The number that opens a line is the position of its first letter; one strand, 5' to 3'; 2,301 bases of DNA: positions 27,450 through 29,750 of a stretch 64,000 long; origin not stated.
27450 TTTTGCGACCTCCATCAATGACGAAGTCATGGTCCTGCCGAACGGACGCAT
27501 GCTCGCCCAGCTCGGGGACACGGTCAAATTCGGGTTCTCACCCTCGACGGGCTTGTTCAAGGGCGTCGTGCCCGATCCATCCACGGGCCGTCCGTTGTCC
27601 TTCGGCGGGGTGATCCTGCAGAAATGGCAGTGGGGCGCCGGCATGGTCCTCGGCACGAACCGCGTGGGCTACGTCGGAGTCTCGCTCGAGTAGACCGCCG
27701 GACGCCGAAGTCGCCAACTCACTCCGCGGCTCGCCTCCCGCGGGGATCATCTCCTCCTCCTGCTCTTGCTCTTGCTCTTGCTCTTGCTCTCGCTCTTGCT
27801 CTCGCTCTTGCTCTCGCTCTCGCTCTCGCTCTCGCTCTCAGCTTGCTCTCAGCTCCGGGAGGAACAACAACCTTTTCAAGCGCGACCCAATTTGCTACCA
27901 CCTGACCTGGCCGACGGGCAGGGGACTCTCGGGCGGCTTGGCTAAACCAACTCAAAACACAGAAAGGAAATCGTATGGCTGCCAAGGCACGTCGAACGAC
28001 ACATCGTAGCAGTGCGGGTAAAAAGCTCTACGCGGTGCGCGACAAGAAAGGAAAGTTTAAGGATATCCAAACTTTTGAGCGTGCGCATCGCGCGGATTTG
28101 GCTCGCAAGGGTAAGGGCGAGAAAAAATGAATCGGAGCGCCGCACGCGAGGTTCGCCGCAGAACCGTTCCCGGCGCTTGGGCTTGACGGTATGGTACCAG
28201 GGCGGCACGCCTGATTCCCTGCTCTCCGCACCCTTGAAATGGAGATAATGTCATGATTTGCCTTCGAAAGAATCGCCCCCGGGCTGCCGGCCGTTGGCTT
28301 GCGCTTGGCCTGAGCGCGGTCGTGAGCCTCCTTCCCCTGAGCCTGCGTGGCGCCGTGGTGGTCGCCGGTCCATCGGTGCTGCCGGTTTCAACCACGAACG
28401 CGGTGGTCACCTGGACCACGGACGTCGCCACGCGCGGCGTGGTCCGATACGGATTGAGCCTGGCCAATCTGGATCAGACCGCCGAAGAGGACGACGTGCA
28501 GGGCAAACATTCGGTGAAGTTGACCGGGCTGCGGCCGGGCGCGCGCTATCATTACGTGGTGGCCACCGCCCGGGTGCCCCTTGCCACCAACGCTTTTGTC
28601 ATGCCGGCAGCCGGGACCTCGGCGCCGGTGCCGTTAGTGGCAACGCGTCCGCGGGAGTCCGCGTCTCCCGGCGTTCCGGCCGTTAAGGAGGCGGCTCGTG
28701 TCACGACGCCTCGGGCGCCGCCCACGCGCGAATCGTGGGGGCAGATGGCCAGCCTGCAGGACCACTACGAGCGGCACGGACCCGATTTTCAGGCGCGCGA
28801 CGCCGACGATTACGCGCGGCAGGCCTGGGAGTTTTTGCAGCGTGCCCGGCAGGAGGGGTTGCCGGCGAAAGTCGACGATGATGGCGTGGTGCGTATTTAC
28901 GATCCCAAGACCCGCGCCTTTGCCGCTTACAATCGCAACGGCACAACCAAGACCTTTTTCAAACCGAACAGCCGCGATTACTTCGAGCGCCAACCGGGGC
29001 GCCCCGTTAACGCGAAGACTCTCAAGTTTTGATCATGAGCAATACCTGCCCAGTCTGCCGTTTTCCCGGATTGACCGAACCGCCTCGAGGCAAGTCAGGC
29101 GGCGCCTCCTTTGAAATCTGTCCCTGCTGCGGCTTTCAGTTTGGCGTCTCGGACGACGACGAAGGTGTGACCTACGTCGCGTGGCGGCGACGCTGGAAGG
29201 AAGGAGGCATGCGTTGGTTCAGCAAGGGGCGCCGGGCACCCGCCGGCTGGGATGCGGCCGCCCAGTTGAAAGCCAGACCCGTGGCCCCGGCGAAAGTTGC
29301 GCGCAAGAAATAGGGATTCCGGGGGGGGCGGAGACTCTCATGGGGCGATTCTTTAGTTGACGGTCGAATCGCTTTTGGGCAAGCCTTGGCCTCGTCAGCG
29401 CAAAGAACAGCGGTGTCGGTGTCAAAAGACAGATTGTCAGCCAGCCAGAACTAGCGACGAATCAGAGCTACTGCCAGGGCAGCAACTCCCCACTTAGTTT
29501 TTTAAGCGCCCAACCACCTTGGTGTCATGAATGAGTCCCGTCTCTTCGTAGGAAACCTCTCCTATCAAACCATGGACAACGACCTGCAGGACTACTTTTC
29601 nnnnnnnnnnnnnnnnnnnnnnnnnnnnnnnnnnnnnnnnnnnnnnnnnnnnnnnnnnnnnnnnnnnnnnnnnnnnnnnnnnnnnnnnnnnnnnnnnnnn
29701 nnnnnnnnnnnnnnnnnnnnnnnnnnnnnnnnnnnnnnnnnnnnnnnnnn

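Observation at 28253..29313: Candidate secreted effector / zinc-ribbon partner pair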

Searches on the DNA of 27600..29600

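Call 84: search_rna_families(source=window, start=27600, end=29600, threshold=evalue, max_evalue=0.1)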
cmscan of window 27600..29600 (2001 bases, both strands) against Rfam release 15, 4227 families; matches with E-value up to 0.1: 0.
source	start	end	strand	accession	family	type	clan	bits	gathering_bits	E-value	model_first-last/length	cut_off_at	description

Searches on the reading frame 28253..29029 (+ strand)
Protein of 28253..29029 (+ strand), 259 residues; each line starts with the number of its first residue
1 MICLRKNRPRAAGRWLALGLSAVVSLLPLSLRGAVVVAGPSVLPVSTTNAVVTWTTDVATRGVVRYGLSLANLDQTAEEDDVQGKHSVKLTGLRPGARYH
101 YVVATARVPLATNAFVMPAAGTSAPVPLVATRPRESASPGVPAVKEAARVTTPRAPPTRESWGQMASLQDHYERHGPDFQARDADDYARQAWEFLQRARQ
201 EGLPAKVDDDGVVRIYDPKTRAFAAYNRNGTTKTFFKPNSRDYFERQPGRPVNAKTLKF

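Call 3: search_protein_families(library=pfam, proteins=[window:28253-29029:+], max_evalue=1)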
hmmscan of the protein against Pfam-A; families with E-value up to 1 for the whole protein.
window:28253-29029:+ (259 aa): 4 families
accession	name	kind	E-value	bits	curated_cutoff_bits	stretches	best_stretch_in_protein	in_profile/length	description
PF16656.11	Pur_ac_phosph_N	-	4e-09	37.4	30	1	46-107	11-82/93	Purple acid Phosphatase, N-terminal domain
PF00041.27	fn3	-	5.4e-06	27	25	1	40-105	6-68/84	Fibronectin type III domain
PF25077.1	DUF7800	-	0.02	15.5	27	1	36-104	4-70/89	Domain of unknown function (DUF7800)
PF16655.11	PhoD_N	-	0.094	13.7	30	1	76-106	49-79/90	PhoD-like phosphatase, N-terminal domain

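Call 4: search_protein_families(library=ncbifam, proteins=[window:28253-29029:+], max_evalue=1)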
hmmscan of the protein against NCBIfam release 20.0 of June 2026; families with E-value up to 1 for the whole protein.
window:28253-29029:+ (259 aa): 0 families

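Call 7: search_protein_families(library=padloc, proteins=[window:28253-29029:+], max_evalue=1)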
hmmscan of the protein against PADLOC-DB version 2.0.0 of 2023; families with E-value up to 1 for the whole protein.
window:28253-29029:+ (259 aa): 0 families
